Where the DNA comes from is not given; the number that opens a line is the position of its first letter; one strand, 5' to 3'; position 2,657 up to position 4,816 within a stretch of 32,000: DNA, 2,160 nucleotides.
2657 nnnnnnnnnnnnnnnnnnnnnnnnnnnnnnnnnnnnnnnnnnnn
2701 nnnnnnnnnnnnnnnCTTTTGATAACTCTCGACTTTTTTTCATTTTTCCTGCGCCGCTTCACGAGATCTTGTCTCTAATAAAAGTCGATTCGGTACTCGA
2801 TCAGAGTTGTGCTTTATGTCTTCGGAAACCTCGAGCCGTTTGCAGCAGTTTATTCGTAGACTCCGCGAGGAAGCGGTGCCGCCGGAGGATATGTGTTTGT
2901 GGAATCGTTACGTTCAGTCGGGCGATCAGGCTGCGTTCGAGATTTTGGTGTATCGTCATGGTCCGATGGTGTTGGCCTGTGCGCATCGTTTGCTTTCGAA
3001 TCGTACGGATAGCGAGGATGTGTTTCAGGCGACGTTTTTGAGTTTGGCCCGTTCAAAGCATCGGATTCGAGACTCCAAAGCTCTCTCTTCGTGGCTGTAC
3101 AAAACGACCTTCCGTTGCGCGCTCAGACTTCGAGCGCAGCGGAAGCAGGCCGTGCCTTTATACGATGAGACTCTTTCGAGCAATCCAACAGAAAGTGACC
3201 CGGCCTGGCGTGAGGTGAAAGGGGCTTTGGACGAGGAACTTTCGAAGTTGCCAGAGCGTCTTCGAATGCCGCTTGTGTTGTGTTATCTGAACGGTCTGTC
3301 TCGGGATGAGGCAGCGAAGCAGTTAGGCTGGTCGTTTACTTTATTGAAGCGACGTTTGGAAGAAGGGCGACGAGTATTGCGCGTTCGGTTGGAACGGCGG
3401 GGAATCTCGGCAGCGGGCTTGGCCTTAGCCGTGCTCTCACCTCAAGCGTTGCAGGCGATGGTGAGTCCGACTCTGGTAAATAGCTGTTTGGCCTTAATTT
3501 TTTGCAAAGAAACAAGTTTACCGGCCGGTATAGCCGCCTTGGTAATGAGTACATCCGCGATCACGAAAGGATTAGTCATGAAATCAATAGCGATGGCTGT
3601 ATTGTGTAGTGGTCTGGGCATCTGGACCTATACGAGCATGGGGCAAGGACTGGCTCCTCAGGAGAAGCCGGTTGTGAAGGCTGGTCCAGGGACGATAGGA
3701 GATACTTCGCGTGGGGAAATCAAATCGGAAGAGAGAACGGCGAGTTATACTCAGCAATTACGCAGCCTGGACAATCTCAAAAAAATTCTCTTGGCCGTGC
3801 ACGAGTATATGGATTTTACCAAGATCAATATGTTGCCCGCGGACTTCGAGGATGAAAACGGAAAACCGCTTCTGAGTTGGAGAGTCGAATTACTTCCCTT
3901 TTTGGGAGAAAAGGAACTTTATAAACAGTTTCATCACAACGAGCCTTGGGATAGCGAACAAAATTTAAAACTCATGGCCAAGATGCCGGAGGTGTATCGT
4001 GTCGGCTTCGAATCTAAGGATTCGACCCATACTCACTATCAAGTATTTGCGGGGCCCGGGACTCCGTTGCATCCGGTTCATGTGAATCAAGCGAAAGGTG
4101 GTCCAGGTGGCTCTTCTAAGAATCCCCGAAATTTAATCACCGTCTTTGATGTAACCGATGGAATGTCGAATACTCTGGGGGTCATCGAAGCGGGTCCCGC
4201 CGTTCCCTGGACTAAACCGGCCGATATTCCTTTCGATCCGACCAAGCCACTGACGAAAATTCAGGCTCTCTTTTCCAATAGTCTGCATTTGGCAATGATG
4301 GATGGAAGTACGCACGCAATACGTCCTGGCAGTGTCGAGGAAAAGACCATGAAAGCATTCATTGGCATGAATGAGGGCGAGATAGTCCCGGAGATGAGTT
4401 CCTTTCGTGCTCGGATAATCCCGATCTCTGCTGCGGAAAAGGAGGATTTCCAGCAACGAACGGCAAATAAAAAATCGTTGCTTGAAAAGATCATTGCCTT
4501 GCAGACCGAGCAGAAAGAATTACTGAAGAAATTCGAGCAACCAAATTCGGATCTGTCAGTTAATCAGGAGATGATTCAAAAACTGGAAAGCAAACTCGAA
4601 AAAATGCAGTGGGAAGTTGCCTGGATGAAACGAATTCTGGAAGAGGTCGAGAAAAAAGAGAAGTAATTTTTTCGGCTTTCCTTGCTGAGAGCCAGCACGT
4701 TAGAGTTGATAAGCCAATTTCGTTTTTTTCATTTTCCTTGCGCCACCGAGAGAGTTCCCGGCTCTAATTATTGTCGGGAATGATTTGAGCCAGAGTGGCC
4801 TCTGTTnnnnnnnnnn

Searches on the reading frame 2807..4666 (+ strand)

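Call 23: search_protein_families(library=pfam, proteins=[window:2807-4666:+])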
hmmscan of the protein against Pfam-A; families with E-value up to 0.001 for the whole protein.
window:2807-4666:+ (619 aa): 4 families
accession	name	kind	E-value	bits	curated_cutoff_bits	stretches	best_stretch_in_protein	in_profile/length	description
PF07596.16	SBP_bac_10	-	1.9e-14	54.8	23.3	1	322-466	14-178/268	Protein of unknown function (DUF1559)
PF08281.18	Sigma70_r4_2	-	9e-10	38.5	25.7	1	140-189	3-52/54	Sigma-70, region 4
PF04542.20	Sigma70_r2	-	1.1e-09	38.4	24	1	47-112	1-68/71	Sigma-70 region 2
PF04545.22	Sigma70_r4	-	0.00022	21.1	24.1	1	145-192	2-49/50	Sigma-70, region 4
